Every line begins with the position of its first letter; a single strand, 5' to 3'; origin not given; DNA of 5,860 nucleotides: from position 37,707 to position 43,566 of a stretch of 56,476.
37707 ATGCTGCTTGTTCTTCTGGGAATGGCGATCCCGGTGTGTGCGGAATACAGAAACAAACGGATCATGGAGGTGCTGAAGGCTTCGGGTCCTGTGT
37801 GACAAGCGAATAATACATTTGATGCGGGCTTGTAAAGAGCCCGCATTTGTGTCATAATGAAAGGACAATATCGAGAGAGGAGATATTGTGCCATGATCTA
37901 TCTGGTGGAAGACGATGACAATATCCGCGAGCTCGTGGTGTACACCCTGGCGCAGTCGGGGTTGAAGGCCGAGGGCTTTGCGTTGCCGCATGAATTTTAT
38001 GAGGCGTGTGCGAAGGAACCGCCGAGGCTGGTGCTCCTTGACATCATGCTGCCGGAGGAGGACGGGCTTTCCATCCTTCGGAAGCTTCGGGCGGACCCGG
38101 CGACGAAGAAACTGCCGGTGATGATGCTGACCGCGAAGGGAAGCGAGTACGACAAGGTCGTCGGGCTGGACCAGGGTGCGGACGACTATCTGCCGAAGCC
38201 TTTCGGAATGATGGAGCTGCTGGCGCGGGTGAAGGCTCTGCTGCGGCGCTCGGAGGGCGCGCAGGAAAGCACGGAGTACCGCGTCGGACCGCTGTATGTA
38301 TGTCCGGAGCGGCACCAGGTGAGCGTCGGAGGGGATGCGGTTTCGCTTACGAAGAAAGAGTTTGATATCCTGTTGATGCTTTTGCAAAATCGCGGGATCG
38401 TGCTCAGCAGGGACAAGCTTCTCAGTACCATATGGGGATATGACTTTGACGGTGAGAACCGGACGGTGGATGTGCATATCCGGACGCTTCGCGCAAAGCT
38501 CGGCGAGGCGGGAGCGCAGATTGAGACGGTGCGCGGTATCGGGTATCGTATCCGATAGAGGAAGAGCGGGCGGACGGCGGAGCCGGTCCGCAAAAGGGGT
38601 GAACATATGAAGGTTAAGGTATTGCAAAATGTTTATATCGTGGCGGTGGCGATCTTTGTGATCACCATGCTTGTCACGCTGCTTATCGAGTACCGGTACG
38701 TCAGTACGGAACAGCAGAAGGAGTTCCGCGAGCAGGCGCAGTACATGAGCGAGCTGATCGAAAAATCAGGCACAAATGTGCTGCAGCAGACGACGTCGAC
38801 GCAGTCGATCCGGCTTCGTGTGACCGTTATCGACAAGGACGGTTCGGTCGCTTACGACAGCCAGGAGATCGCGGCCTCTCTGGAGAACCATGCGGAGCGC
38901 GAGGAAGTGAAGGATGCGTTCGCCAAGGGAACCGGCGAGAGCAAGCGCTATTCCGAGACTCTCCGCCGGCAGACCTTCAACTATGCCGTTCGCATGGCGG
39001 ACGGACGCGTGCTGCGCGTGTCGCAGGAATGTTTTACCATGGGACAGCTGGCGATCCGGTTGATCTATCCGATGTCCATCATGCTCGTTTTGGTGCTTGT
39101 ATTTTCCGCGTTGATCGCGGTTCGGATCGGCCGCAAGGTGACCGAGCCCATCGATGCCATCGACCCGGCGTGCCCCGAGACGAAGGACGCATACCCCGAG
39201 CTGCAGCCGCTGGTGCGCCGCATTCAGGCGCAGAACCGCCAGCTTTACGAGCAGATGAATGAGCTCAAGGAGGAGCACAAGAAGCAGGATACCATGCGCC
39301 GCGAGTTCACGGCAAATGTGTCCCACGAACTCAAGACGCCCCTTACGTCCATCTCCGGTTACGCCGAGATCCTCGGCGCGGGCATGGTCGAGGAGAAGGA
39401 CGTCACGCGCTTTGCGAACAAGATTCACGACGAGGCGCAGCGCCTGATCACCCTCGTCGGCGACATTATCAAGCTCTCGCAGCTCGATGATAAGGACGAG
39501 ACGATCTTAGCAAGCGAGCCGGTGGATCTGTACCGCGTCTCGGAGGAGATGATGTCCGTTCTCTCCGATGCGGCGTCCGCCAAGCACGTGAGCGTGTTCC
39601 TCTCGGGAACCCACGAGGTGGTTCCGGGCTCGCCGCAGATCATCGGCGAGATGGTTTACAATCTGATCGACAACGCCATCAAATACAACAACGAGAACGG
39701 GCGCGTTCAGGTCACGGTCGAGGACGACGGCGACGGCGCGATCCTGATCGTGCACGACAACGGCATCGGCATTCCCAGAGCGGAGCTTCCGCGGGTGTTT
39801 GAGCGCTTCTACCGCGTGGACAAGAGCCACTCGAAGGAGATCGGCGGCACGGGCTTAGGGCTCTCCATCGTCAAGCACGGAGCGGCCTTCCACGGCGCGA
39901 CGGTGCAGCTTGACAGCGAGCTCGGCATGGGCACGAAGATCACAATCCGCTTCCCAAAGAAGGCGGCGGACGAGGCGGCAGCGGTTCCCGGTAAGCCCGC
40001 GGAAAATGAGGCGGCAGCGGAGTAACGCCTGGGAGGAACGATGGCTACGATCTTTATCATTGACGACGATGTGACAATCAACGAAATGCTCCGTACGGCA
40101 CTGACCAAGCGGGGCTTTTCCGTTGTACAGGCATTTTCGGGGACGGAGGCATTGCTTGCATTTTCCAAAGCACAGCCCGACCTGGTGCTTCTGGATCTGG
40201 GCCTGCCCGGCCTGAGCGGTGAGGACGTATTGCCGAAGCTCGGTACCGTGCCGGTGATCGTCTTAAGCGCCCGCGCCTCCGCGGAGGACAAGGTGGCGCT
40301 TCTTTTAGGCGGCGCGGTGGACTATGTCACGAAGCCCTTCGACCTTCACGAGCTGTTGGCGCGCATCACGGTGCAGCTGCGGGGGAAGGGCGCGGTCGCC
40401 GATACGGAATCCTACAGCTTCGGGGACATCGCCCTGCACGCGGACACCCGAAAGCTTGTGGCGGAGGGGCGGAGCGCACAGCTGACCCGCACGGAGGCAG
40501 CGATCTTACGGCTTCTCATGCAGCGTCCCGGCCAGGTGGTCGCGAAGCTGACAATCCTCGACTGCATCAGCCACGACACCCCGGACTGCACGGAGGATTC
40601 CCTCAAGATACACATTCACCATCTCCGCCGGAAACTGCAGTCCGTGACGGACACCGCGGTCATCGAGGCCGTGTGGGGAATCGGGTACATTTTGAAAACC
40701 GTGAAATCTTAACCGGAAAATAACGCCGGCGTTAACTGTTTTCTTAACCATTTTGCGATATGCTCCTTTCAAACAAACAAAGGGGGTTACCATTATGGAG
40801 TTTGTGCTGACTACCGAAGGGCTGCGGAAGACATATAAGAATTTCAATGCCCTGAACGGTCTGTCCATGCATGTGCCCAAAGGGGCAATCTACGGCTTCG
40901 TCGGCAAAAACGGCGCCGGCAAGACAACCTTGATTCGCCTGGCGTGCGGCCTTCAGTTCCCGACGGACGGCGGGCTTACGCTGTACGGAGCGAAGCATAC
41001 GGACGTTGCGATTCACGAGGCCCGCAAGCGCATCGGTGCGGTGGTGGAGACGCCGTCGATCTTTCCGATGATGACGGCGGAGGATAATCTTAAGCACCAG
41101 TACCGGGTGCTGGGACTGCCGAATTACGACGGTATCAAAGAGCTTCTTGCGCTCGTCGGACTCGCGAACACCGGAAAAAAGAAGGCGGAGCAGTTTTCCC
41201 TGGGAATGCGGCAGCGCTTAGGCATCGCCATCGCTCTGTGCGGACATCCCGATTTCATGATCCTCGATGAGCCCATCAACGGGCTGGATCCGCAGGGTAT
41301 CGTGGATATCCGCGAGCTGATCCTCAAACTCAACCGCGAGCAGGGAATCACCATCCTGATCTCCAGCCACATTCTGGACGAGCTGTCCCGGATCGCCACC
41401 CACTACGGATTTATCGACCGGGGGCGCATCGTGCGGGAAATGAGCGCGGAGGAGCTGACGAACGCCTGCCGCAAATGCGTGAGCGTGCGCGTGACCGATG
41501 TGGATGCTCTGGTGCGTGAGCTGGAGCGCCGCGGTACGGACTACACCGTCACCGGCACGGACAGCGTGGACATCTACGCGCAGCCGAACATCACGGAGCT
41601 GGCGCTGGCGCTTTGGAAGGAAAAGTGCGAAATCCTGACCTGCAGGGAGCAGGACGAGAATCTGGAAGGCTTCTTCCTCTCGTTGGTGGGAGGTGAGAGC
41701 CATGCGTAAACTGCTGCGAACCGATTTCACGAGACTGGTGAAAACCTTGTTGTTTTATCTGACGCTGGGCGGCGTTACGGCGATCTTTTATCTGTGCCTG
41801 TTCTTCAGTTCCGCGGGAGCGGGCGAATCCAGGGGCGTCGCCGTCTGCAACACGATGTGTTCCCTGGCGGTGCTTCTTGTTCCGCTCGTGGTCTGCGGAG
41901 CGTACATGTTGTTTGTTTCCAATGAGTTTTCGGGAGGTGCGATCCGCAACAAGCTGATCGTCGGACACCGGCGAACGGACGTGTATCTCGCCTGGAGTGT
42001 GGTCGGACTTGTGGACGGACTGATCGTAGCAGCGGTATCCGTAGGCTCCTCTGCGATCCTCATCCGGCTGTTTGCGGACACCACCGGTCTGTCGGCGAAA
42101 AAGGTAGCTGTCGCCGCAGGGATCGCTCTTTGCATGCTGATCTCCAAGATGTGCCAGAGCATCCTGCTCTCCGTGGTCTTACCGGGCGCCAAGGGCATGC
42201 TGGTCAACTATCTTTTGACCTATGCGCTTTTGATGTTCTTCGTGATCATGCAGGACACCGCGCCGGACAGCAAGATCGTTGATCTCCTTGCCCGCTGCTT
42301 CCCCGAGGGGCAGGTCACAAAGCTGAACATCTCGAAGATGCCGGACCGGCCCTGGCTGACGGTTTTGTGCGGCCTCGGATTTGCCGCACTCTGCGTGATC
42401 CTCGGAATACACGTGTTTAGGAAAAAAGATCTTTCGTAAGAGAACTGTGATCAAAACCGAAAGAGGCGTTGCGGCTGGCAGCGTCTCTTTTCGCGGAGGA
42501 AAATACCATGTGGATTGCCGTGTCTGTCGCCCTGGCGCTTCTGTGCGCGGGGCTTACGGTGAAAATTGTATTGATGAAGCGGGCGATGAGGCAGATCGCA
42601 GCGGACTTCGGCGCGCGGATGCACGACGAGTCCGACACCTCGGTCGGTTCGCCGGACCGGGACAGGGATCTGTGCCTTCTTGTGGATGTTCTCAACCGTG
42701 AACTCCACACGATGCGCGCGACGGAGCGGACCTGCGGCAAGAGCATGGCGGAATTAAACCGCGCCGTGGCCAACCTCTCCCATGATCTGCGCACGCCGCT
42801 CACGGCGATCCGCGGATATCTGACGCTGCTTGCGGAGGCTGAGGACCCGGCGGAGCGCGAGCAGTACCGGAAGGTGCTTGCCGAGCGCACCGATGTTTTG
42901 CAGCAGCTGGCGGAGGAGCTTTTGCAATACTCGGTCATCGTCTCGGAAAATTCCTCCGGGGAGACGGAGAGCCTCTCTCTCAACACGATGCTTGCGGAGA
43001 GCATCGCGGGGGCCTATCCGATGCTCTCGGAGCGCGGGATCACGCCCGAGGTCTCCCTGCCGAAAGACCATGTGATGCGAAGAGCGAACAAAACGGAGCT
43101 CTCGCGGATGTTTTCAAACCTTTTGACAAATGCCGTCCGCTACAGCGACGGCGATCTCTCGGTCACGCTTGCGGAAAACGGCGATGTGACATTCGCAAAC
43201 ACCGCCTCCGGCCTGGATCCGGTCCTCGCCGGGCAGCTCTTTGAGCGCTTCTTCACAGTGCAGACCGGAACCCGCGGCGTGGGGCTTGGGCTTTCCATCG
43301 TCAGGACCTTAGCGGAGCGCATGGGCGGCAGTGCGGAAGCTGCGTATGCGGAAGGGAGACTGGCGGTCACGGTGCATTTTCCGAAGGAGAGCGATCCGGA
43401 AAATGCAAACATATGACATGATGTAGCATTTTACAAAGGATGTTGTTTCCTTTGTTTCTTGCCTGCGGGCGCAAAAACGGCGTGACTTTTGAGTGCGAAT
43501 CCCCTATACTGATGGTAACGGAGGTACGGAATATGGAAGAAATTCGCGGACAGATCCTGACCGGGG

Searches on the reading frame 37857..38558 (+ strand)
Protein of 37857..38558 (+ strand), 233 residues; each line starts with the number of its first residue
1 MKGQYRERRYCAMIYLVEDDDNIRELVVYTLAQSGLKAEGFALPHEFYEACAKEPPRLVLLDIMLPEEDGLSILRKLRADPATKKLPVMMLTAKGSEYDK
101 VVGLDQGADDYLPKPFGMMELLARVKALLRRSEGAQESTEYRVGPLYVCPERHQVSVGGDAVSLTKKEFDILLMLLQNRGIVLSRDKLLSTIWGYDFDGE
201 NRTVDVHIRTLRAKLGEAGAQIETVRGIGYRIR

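Call 60: find_homologous_proteins(query=window:37857-38558:+, max_evalue=1e-60)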
Query window:37857-38558:+ (233 aa): 7839 proteins with E <= 1e-60 among 8000 candidates; the best 120 are listed.
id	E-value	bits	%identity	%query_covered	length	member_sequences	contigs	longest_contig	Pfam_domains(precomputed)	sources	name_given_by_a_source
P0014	2.2e-133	461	96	95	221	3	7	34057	PF00486.35,PF00072.31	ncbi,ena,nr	ncbi:MAG: response regulator transcription factor [Lachnospiraceae bacterium]|nr:response regulator 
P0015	7.5e-121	420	86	95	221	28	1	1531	PF00486.35,PF00072.31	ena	-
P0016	5.5e-120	417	85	94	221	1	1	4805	PF00486.35,PF00072.31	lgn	-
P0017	2.0e-119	415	85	94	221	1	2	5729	PF00486.35,PF00072.31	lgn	-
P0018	3.5e-119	414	85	94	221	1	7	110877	PF00486.35,PF00072.31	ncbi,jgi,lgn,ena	-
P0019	4.8e-119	414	85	94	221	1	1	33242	PF00486.35,PF00072.31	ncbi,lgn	-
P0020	1.8e-117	409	84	94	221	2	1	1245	PF00486.35,PF00072.31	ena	-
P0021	2.6e-117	408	84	94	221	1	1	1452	PF00486.35,PF00072.31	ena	-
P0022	3.3e-117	408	84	94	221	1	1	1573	PF00486.35,PF00072.31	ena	-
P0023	6.2e-117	407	83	94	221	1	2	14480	PF00486.35,PF00072.31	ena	-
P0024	6.4e-116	403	83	94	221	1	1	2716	PF00486.35,PF00072.31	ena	-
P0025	5.9e-115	400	82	94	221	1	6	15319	PF00486.35,PF00072.31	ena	-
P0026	1.2e-112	393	-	-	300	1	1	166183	PF00486.35,PF00072.31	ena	-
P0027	3.4e-112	391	82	94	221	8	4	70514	PF00486.35,PF00072.31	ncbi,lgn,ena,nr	ncbi:MAG: response regulator transcription factor [Lachnospiraceae bacterium]|nr:response regulator 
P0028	4.8e-112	391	82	95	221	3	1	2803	PF00486.35,PF00072.31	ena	-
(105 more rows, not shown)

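Call 62: find_encoding_contigs(protein=P0014, flank=10000, max_places=3)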
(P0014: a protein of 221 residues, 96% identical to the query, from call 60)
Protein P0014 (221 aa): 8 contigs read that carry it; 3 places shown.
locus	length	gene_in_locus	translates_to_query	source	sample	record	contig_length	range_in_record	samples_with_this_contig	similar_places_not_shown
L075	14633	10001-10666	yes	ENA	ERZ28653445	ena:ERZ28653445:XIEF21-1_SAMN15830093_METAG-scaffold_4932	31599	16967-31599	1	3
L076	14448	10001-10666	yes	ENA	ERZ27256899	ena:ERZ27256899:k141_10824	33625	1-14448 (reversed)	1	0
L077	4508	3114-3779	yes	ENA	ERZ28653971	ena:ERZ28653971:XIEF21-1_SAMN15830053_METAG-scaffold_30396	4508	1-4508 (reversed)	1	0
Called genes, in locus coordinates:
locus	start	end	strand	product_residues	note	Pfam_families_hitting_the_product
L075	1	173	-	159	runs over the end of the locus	PF07853:DUF1648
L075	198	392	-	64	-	-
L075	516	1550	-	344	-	PF01145:Band_7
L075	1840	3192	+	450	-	-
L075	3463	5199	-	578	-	PF00664:ABC_membrane, PF00005:ABC_tran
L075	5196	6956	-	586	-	PF00664:ABC_membrane, PF00005:ABC_tran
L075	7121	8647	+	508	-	PF00817:IMS, PF11799:IMS_C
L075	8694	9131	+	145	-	-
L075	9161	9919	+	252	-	PF24741:AlkZ-rel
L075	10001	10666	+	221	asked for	PF00072:Response_reg, PF00486:Trans_reg_C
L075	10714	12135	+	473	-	PF13589:HATPase_c_3 (faint), PF00512:HisKA, PF02518:HATPase_c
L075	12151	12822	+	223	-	PF00072:Response_reg, PF00486:Trans_reg_C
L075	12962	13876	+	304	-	PF00005:ABC_tran, PF13304:AAA_21 (weak)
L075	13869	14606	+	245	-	-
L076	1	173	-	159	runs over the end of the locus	PF07853:DUF1648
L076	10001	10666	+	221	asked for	PF00072:Response_reg, PF00486:Trans_reg_C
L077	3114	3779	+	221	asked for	PF00072:Response_reg, PF00486:Trans_reg_C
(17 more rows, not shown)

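Call 63: find_encoding_contigs(protein=P0018, flank=10000, max_places=3)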
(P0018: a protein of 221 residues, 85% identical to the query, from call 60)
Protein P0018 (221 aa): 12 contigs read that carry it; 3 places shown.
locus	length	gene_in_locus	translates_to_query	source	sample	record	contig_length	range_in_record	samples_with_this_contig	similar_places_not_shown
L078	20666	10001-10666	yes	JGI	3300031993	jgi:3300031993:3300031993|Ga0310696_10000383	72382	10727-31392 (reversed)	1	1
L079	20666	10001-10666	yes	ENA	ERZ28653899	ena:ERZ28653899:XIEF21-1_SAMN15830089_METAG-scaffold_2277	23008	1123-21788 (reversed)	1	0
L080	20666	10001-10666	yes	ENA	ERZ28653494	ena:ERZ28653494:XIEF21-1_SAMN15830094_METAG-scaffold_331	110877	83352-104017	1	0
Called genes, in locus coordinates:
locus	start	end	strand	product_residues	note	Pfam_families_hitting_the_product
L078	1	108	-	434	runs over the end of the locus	PF00999:Na_H_Exchanger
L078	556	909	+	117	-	PF02142:MGS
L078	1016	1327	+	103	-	-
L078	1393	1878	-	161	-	PF07853:DUF1648 (weak)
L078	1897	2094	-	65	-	-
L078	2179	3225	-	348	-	PF01145:Band_7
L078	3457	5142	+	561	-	PF00753:Lactamase_B, PF00135:COesterase, PF20434:BD-FAE, PF07859:Abhydrolase_3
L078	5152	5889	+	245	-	-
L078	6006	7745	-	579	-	PF00664:ABC_membrane, PF00005:ABC_tran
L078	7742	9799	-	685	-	PF00664:ABC_membrane, PF00005:ABC_tran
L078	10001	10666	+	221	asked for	PF00072:Response_reg, PF00486:Trans_reg_C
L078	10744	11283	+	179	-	PF04525:LOR (faint)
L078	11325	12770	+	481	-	PF16736:sCache_like (weak), PF00512:HisKA, PF02518:HATPase_c, PF13589:HATPase_c_3 (weak)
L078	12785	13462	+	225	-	PF00072:Response_reg, PF00486:Trans_reg_C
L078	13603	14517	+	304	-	PF00005:ABC_tran, PF13304:AAA_21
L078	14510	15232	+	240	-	-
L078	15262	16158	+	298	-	PF00512:HisKA, PF02518:HATPase_c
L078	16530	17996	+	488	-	PF04715:, PF00425:Chorismate_bind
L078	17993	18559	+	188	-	PF00117:GATase, PF07722:Peptidase_C26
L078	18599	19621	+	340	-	PF02885:Glycos_trans_3N, PF00591:Glycos_transf_3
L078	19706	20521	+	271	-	PF00218:IGPS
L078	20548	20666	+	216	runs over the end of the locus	PF00697:PRAI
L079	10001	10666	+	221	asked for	PF00072:Response_reg, PF00486:Trans_reg_C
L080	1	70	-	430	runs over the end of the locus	PF00999:Na_H_Exchanger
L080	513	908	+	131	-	PF02142:MGS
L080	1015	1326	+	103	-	-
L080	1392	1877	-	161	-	PF07853:DUF1648 (weak)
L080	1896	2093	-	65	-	-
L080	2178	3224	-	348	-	PF01145:Band_7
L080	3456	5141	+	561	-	PF00753:Lactamase_B, PF00135:COesterase, PF20434:BD-FAE, PF07859:Abhydrolase_3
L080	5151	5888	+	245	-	-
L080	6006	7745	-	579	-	PF00664:ABC_membrane, PF00005:ABC_tran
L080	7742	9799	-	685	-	PF00664:ABC_membrane, PF00005:ABC_tran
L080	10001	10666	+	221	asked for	PF00072:Response_reg, PF00486:Trans_reg_C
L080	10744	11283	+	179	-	PF04525:LOR (faint)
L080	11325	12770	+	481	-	PF16736:sCache_like (weak), PF00512:HisKA, PF02518:HATPase_c, PF13589:HATPase_c_3 (weak)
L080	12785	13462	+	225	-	PF00072:Response_reg, PF00486:Trans_reg_C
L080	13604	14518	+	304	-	PF00005:ABC_tran, PF13304:AAA_21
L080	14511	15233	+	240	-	-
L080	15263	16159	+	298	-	PF00512:HisKA, PF02518:HATPase_c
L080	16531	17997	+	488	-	PF04715:, PF00425:Chorismate_bind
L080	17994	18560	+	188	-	PF00117:GATase, PF07722:Peptidase_C26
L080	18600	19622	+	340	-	PF02885:Glycos_trans_3N, PF00591:Glycos_transf_3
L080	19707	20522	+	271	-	PF00218:IGPS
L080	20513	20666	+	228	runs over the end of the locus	PF00697:PRAI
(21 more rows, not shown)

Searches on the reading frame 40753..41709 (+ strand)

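Call 100: search_protein_families(library=pfam, proteins=[window:40753-41709:+], max_evalue=0.001)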
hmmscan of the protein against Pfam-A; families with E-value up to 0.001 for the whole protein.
window:40753-41709:+ (318 aa): 2 families
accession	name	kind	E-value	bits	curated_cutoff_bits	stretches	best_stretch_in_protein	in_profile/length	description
PF00005.33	ABC_tran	-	5.9e-30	105.1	25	1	34-176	1-137/137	ABC transporter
PF13304.12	AAA_21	-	1.2e-10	42.3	27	1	144-207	234-299/304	AAA domain, putative AbiEii toxin, Type IV TA system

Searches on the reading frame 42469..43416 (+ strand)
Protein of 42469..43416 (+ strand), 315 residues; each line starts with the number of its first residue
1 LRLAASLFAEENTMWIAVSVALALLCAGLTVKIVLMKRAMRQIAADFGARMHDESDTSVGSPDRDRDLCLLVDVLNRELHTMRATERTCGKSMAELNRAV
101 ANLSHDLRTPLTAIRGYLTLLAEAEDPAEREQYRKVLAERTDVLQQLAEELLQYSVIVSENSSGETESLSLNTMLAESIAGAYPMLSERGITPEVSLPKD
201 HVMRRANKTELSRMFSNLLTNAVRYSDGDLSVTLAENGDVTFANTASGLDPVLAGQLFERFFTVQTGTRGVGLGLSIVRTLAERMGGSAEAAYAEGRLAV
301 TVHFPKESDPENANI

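Call 100: search_protein_families(library=pfam, proteins=[window:42469-43416:+], max_evalue=0.001)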
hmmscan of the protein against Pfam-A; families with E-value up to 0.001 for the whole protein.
window:42469-43416:+ (315 aa): 2 families
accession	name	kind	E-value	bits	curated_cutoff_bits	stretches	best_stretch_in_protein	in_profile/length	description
PF02518.31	HATPase_c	-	4e-17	63.1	26.4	1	208-307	3-110/111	Histidine kinase-, DNA gyrase B-, and HSP90-like ATPase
PF00512.31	HisKA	-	4.5e-16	59.1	26.9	1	96-155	2-61/66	His Kinase A (phospho-acceptor) domain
